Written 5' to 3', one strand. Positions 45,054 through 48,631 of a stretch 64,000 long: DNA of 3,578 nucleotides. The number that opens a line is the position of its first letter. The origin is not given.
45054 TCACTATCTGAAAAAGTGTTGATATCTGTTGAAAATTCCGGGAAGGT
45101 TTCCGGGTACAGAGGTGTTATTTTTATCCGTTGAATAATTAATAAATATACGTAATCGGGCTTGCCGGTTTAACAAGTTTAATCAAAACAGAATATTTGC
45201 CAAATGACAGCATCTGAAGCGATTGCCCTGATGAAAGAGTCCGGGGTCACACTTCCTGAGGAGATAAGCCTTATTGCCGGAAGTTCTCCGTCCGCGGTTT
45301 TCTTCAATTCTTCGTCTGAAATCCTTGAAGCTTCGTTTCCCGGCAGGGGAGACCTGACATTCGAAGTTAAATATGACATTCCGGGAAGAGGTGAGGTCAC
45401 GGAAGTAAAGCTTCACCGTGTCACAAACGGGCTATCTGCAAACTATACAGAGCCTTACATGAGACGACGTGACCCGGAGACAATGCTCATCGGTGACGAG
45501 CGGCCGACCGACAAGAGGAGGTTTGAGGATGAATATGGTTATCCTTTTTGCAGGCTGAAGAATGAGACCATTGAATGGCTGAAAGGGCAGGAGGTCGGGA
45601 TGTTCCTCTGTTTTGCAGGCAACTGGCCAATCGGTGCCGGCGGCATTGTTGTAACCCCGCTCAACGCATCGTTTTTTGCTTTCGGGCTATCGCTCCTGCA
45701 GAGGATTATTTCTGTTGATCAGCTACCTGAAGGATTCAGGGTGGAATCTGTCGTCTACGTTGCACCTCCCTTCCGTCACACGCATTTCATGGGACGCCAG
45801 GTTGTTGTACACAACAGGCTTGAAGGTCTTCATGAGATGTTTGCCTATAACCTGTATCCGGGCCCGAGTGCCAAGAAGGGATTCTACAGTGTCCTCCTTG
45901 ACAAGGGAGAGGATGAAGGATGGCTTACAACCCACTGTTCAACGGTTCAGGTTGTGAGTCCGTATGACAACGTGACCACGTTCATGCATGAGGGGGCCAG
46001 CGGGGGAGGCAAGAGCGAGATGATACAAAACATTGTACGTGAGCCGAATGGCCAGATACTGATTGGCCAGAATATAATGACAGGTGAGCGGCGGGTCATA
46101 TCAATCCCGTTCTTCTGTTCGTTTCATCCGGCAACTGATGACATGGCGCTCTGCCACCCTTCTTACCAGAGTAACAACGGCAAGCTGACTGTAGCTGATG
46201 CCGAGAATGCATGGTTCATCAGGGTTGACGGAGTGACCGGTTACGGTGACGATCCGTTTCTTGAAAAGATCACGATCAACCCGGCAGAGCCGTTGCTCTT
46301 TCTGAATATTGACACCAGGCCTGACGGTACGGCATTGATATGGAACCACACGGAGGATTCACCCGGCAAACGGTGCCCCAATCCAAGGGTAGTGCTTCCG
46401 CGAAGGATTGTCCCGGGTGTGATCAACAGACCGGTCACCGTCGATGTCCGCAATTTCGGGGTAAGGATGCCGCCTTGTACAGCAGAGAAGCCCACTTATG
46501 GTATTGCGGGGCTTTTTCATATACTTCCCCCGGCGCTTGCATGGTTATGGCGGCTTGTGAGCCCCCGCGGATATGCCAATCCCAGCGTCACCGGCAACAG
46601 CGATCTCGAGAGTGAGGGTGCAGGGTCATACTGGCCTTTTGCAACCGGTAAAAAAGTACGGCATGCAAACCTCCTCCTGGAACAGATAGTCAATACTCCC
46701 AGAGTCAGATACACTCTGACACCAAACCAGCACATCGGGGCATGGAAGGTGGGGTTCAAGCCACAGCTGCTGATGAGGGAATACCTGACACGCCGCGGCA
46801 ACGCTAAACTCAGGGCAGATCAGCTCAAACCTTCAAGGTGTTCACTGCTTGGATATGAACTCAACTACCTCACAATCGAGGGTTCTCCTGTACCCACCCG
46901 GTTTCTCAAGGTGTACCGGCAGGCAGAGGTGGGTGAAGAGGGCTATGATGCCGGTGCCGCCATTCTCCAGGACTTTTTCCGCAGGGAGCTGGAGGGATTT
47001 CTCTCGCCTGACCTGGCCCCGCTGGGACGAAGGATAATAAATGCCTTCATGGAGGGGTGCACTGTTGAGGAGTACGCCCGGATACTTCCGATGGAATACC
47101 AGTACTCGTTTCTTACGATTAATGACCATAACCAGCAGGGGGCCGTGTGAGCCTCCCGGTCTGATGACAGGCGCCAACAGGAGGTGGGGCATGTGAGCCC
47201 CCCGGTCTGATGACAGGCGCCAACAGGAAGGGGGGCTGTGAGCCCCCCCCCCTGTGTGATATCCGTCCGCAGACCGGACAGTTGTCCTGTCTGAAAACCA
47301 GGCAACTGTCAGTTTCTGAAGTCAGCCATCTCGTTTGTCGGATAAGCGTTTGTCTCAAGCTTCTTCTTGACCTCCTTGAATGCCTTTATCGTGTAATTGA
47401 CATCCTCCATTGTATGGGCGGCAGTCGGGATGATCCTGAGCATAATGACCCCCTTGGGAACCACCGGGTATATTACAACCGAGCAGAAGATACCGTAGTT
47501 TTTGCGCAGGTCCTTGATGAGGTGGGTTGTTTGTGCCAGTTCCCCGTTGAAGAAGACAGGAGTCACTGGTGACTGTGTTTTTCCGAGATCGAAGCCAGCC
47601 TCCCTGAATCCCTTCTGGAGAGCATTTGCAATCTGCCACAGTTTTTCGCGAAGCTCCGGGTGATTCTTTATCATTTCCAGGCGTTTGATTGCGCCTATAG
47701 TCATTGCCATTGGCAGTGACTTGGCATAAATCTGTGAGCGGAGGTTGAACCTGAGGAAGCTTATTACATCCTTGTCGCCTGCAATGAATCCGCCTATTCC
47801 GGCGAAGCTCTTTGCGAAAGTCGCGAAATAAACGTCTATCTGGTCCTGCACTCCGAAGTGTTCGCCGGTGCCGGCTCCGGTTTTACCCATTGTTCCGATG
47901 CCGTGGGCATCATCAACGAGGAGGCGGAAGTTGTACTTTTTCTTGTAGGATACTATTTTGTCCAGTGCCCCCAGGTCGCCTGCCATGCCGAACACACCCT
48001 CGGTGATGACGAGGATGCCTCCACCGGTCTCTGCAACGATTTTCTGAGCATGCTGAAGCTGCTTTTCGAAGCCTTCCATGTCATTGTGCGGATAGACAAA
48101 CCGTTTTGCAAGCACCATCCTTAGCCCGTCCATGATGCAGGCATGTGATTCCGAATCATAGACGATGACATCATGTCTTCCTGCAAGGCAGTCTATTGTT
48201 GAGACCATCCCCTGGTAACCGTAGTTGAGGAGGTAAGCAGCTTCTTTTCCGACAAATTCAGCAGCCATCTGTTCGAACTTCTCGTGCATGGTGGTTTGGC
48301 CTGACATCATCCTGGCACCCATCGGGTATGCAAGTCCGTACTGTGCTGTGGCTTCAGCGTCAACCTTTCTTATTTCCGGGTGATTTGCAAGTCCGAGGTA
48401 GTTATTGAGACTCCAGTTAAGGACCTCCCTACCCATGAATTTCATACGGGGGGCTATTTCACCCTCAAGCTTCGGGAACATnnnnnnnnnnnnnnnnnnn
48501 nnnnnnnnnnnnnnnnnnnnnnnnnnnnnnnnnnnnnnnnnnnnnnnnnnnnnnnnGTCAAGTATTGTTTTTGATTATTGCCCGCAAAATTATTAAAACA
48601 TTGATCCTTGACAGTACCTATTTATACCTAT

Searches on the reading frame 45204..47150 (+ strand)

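Call 49: search_protein_families(library=pfam, proteins=[window:45204-47150:+])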
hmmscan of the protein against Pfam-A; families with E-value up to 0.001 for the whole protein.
window:45204-47150:+ (648 aa): 1 family
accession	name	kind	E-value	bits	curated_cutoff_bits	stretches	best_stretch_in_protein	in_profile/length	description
PF16260.11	DUF4914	-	3.8e-282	937.3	25.7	1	17-627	1-611/612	Domain of unknown function (DUF4914)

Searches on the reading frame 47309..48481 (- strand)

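Call 49: search_protein_families(library=pfam, proteins=[window:47309-48481:-])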
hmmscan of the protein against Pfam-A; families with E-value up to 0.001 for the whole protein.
window:47309-48481:- (390 aa): 2 families
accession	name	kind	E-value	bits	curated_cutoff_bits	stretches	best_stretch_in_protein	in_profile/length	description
PF00155.27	Aminotran_1_2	-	3.4e-39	135.5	19.7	1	19-367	2-360/361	Aminotransferase class I and II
PF01212.27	Beta_elim_lyase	-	0.00034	20.5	27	1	54-276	23-215/288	Beta-eliminating lyase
